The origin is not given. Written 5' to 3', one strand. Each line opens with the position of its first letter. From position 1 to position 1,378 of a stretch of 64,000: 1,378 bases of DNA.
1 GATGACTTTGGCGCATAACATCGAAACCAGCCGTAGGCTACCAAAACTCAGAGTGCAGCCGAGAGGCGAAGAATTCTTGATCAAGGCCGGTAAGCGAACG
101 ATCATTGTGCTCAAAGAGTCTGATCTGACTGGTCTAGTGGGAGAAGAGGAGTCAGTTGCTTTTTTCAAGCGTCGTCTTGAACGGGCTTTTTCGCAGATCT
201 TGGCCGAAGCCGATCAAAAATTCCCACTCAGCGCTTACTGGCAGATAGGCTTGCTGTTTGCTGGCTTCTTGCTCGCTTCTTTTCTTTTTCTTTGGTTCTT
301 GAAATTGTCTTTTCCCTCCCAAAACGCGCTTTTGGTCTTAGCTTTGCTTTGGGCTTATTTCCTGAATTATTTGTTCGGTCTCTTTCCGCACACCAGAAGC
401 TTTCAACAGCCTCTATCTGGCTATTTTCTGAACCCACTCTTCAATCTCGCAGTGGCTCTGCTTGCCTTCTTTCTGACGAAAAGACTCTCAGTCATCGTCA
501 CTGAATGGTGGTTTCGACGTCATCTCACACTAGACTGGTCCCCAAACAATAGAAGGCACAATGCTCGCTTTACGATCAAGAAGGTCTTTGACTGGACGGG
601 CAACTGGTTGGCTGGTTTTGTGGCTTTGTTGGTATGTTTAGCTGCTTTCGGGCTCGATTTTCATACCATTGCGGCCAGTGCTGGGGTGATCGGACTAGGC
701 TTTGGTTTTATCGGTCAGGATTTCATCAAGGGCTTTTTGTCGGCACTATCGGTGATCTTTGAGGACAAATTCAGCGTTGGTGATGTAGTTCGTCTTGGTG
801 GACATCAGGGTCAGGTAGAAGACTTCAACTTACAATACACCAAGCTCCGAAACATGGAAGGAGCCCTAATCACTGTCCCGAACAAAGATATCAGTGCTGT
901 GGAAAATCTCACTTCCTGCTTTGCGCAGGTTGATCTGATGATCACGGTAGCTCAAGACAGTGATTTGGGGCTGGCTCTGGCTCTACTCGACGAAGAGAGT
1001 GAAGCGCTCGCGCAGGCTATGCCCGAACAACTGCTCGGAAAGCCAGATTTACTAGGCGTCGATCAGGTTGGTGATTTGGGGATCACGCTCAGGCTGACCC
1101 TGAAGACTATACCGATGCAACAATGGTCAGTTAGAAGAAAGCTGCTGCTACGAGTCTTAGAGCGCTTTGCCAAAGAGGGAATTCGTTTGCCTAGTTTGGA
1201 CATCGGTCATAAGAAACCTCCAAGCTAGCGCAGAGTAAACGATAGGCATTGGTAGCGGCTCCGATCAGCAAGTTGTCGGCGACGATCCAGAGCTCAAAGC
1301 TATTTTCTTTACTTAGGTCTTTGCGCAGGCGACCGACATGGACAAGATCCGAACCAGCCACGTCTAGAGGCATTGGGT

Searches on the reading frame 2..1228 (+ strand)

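Call 17: search_protein_families(library=ncbifam, proteins=[window:2-1228:+], max_evalue=0.00001)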
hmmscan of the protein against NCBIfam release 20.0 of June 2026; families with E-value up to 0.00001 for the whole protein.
window:2-1228:+ (408 aa): 6 families
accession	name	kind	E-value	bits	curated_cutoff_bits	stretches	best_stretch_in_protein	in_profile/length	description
NF047601.1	MscSThanab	equivalog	1.5e-32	113.2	500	1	202-397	74-268/280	small-conductance mechanosensitive channel MscS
NF008542.0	PRK11465.1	equivalog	4.8e-19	68.1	596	1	206-398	523-717/741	mechanosensitive channel protein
NF047602.1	MscsSHelicob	equivalog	2.1e-12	47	400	1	207-397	60-250/260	small-conductance mechanosensitive channel MscS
NF007662.0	PRK10334.1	subfamily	1.5e-07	31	321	1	208-329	81-205/286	small-conductance mechanosensitive channel MscS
NF008438.0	PRK11281.1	equivalog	2.7e-07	28.8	991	1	226-332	910-1018/1113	mechanosensitive channel MscK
NF008180.0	PRK10929.1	equivalog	4.3e-06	24.8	809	1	208-297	887-976/1109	miniconductance mechanosensitive channel MscM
